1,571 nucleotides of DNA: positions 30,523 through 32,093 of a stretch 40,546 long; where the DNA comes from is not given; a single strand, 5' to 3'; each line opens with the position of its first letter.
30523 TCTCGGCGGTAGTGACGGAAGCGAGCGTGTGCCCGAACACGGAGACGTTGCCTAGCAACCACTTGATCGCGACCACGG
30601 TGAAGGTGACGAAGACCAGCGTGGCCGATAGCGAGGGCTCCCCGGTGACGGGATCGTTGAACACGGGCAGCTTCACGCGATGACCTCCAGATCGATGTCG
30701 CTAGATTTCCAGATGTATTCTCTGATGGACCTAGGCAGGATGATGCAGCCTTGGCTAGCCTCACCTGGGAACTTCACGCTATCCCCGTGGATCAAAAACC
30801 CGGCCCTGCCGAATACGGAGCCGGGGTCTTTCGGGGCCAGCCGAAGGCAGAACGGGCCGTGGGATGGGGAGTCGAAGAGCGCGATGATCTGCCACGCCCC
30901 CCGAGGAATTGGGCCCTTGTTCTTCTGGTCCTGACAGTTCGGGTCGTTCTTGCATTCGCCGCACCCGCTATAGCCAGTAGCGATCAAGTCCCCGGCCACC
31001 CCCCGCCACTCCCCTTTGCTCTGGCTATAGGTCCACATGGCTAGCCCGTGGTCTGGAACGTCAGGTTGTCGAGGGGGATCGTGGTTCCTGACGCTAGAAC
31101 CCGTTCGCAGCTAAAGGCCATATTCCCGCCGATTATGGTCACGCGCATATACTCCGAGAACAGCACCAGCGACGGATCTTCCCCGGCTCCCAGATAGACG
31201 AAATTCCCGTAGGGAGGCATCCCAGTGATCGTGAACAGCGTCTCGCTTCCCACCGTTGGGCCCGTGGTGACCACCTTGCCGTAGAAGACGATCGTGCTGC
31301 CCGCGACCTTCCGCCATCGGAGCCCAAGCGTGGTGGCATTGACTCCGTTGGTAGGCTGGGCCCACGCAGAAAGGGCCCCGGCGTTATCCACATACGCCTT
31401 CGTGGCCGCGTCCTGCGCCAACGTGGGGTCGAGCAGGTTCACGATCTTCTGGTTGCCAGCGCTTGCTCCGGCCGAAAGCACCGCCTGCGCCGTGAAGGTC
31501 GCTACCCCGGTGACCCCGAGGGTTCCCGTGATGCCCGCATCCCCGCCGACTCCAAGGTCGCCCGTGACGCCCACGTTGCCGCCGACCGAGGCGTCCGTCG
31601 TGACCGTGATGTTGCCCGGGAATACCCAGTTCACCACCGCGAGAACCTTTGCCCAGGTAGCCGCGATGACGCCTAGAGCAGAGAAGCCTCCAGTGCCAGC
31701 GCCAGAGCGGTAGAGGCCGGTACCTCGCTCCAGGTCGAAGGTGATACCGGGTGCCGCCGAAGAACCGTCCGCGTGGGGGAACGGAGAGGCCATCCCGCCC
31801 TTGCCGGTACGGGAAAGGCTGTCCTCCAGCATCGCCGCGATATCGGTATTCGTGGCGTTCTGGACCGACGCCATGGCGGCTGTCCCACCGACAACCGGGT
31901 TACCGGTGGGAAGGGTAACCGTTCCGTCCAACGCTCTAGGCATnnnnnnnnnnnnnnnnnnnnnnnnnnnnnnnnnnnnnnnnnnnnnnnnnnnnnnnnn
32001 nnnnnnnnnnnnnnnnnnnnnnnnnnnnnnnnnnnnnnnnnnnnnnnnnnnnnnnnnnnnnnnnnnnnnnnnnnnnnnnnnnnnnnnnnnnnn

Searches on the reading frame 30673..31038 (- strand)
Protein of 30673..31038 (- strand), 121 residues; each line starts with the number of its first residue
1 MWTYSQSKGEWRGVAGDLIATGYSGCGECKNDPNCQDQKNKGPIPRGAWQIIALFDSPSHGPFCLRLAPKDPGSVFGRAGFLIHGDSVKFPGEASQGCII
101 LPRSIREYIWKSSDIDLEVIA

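Call 76: search_protein_families(library=phrogs, proteins=[window:30673-31038:-], max_evalue=0.01)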
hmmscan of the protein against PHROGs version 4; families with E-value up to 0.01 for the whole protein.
window:30673-31038:- (121 aa): 2 families
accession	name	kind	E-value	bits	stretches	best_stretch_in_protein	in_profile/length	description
phrog_24118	-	unknown function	1.9e-40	138.8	1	1-121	1-121/121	-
phrog_14093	-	unknown function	0.00049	20.9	1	22-52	27-57/160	-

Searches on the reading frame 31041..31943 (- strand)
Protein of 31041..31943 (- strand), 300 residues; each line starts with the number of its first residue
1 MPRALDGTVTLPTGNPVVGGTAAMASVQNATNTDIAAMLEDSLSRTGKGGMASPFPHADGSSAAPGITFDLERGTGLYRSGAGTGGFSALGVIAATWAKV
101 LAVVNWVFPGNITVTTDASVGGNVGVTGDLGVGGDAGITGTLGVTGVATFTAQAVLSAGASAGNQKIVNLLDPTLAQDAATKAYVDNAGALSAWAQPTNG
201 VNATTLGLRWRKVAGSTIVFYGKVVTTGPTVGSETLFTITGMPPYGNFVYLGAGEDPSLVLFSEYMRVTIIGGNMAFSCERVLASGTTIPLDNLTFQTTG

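Call 76: search_protein_families(library=phrogs, proteins=[window:31041-31943:-], max_evalue=0.01)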
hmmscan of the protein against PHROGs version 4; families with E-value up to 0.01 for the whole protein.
window:31041-31943:- (300 aa): 6 families
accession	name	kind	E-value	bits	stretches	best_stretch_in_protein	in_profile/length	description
phrog_1640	-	tail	2e-07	31.5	1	162-191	137-163/765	tail protein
phrog_11338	-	tail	2.4e-05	24.4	1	110-188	292-371/380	tail fiber protein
phrog_6518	-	tail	7.7e-05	21.9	1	162-191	131-160/793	tail fiber protein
phrog_2710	-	tail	0.00074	19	1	160-230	132-195/781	tail fiber protein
phrog_692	-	head and packaging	0.0011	19.2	1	58-86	47-75/440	virion structural protein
phrog_5510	-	tail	0.0047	16.4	1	151-187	127-163/789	tail fiber protein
